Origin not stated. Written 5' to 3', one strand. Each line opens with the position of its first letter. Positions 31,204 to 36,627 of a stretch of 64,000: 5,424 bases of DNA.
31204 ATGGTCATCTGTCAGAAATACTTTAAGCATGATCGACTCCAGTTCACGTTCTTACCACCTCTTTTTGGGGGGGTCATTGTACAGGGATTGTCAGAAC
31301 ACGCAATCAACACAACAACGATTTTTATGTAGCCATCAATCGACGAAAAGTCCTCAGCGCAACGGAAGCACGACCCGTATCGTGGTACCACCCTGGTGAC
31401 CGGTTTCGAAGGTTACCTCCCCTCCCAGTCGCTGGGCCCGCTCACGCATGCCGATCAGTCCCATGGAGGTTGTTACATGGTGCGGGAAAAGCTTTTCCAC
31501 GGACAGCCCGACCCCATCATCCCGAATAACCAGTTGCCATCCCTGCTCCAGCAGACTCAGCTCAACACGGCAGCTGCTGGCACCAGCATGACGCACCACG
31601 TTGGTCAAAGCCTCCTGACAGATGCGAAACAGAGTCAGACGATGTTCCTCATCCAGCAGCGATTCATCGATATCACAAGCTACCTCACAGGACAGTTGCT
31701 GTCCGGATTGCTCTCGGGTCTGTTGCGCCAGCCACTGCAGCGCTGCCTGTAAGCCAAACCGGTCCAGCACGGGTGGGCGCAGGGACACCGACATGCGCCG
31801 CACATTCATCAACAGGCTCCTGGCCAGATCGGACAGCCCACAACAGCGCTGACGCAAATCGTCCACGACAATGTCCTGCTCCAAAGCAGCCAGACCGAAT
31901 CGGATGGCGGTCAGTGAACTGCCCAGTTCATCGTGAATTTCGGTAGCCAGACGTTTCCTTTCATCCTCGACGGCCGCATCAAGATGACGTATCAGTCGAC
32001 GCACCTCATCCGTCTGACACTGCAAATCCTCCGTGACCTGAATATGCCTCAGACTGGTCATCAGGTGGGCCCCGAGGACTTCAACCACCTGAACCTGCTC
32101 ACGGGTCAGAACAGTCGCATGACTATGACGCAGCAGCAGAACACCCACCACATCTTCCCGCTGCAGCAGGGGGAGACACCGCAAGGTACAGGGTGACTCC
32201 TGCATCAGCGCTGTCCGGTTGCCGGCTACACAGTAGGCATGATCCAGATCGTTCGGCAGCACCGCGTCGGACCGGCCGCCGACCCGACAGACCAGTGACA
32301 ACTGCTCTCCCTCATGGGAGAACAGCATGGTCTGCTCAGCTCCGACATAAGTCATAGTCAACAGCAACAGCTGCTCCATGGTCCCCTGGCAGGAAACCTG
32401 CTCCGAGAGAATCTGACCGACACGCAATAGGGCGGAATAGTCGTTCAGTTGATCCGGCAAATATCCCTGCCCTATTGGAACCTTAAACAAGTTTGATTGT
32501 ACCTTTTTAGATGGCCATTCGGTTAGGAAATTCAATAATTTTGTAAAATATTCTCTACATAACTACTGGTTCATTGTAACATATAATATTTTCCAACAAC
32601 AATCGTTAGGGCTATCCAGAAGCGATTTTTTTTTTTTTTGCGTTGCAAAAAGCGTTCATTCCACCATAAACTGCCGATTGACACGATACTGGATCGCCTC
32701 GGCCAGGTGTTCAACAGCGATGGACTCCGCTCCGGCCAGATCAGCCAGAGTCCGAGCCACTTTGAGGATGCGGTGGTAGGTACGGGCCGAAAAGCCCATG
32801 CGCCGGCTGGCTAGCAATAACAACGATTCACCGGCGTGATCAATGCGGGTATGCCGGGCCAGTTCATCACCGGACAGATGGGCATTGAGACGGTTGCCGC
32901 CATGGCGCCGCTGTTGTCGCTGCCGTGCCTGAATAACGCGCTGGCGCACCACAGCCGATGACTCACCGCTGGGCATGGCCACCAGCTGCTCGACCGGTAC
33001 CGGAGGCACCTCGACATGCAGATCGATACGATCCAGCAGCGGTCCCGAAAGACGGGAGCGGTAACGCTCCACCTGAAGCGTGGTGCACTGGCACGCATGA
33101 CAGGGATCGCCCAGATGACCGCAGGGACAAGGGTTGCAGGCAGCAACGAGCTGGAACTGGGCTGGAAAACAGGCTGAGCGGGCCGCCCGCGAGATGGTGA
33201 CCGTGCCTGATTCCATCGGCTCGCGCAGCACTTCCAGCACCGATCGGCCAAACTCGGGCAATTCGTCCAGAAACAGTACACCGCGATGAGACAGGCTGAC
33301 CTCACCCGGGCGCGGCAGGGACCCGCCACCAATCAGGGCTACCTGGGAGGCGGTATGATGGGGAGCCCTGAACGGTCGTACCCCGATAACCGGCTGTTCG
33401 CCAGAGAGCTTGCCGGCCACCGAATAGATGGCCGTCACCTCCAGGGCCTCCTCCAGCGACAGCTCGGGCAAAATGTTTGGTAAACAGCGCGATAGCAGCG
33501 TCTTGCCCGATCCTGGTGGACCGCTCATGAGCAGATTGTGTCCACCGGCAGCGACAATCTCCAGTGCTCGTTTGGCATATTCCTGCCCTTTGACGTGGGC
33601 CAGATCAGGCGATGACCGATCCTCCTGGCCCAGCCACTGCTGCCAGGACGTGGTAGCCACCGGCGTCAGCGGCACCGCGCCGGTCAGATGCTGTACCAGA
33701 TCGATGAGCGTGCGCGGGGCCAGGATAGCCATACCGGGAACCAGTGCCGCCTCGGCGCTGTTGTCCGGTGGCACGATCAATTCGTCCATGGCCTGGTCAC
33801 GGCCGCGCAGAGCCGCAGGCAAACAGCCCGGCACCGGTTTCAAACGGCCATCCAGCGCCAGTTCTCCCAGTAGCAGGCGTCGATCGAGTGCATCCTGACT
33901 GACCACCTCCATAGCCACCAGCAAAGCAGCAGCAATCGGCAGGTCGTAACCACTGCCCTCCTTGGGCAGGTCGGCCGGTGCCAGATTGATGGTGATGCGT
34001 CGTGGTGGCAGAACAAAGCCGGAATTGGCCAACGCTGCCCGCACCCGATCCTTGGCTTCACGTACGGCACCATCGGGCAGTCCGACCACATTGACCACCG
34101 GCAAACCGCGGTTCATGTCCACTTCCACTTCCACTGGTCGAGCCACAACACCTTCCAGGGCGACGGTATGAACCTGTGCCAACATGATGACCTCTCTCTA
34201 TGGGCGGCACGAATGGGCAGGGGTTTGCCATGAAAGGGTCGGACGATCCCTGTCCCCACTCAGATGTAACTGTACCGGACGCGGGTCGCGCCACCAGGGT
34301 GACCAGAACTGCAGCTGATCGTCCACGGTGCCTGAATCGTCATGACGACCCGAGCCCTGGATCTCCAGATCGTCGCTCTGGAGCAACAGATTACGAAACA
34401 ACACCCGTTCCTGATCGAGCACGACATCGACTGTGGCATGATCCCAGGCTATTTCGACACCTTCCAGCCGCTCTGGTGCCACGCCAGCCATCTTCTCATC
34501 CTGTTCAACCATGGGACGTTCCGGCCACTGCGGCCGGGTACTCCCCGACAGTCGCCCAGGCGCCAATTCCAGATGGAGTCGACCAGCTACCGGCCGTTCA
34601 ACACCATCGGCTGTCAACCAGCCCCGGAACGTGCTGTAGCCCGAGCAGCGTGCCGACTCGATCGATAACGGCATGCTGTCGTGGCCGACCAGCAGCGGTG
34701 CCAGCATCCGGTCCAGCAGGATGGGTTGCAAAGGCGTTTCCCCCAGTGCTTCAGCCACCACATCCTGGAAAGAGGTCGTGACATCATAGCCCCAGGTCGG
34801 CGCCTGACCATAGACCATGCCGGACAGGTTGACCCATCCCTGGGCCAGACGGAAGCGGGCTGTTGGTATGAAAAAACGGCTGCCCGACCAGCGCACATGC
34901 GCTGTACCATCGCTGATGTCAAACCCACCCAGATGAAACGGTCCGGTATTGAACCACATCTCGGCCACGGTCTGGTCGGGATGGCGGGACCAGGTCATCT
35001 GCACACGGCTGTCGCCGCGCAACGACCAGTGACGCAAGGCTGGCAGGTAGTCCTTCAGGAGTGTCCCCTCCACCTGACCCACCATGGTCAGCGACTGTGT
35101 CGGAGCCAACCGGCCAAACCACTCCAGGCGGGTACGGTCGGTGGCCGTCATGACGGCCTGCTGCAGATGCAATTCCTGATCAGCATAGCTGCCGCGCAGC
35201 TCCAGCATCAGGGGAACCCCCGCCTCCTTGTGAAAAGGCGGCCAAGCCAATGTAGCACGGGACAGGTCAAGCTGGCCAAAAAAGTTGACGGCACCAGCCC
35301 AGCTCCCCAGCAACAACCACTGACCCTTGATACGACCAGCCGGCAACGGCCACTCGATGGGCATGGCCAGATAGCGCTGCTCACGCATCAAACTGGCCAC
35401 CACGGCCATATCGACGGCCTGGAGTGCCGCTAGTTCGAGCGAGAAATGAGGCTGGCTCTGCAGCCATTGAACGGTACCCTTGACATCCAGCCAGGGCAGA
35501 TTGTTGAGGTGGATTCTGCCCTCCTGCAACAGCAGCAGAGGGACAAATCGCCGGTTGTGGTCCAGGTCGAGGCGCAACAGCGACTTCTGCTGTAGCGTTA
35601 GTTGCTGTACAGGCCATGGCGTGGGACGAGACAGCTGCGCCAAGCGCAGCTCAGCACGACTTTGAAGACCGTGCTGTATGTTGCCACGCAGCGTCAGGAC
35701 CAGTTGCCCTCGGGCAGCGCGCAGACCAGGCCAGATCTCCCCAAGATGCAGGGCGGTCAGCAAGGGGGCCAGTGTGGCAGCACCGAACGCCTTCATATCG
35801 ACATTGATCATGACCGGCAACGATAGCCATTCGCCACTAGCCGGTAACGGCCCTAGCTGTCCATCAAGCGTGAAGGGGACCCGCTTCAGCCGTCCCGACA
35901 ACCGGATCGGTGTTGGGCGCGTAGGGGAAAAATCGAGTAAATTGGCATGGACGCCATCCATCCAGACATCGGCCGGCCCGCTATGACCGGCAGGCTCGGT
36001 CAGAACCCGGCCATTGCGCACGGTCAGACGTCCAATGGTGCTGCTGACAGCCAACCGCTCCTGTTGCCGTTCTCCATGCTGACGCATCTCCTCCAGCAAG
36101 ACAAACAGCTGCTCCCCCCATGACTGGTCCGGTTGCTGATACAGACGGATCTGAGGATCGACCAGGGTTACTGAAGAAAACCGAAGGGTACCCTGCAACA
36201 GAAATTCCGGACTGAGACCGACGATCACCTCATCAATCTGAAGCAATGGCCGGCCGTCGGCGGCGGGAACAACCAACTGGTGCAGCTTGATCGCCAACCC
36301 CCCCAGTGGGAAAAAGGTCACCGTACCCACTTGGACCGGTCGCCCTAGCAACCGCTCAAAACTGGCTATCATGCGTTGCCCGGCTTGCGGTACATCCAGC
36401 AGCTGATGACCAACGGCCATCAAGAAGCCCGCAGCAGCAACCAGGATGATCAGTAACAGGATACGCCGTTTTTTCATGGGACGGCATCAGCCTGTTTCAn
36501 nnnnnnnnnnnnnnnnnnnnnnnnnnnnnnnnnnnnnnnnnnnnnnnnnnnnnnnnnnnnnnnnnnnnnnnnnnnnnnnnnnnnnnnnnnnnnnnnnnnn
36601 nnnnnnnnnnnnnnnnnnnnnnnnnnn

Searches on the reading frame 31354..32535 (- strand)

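Call 9: search_protein_families(library=pfam, proteins=[window:31354-32535:-], max_evalue=0.001)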
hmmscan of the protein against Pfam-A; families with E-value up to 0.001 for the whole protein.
window:31354-32535:- (393 aa): 3 families
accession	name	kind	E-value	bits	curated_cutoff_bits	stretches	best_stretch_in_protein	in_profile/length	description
PF02518.31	HATPase_c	-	1.1e-14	55.3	26.4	1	300-392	4-109/111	Histidine kinase-, DNA gyrase B-, and HSP90-like ATPase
PF07730.19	HisKA_3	-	2.8e-11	44.2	24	1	192-257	1-68/68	Histidine kinase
PF13581.12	HATPase_c_2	-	0.0003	21.2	27.4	1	293-356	23-91/127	Histidine kinase-like ATPase domain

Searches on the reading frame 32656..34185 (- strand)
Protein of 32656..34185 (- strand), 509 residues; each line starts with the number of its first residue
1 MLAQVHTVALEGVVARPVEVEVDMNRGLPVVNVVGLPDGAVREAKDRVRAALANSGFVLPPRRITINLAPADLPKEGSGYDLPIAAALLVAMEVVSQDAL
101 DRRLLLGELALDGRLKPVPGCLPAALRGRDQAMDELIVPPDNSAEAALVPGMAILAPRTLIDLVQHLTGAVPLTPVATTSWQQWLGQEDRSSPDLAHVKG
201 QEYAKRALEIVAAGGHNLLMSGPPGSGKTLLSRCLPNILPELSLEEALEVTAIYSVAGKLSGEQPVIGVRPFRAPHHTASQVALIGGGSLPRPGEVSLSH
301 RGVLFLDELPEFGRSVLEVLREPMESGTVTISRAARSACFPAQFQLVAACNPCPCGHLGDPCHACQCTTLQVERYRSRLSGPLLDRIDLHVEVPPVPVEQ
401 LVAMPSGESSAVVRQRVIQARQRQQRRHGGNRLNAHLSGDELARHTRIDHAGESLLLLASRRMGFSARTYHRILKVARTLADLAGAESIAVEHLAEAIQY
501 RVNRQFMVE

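Call 9: search_protein_families(library=pfam, proteins=[window:32656-34185:-], max_evalue=0.001)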
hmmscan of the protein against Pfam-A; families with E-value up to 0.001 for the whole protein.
window:32656-34185:- (509 aa): 6 families
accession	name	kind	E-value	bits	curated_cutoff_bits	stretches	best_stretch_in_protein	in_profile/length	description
PF01078.27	Mg_chelatase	-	6.2e-94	313.6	20.3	1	194-400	1-206/207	Magnesium chelatase, subunit ChlI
PF13541.12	ChlI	-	9.5e-42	142.2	27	1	20-142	1-121/121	Subunit ChlI of Mg-chelatase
PF13335.12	Mg_chelatase_C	-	7.5e-31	107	26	1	407-501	1-94/94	Magnesium chelatase, subunit ChlI C-terminal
PF00493.29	MCM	-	4.1e-08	33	23.3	1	293-353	114-174/224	MCM P-loop domain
PF07728.20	AAA_5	-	2.1e-05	25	22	0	300-354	66-125/139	AAA domain (dynein-related subfamily)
PF05496.18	RuvB_N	-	0.00068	19.9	27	0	217-237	35-55/159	Holliday junction DNA helicase RuvB P-loop domain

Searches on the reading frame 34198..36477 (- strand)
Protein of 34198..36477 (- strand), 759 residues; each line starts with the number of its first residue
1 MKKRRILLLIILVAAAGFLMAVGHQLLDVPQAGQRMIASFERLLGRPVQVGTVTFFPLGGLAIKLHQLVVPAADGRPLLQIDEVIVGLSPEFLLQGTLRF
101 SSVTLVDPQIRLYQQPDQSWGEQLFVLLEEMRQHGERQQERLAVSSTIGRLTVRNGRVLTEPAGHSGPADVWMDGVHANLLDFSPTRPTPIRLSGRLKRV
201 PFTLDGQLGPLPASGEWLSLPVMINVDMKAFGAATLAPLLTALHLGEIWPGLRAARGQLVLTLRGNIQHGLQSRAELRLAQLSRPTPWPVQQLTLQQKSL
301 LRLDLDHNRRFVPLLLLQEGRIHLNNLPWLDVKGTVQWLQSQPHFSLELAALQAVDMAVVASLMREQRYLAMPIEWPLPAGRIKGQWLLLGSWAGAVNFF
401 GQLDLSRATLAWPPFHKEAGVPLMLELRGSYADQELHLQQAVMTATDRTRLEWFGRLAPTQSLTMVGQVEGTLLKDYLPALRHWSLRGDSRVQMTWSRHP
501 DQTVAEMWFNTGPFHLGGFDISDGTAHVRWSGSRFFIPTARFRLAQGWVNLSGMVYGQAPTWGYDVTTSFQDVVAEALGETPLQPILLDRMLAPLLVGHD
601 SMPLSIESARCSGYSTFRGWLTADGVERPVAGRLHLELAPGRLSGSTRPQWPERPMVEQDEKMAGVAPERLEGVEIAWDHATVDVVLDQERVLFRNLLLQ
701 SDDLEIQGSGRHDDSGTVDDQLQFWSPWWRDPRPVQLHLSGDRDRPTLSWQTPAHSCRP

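Call 9: search_protein_families(library=pfam, proteins=[window:34198-36477:-], max_evalue=0.001)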
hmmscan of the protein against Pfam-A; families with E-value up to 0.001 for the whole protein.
window:34198-36477:- (759 aa): 3 families
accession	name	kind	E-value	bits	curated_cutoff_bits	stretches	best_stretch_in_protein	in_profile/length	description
PF05359.17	DUF748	-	5.2e-13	48.4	50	1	3-241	14-236/1037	Domain of Unknown Function (DUF748)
PF13116.12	YhdP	-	9.4e-07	27.5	46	1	7-174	14-160/1224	YhdP protein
PF05170.20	AsmA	-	5.3e-05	22.7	29.8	1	2-158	2-169/607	AsmA family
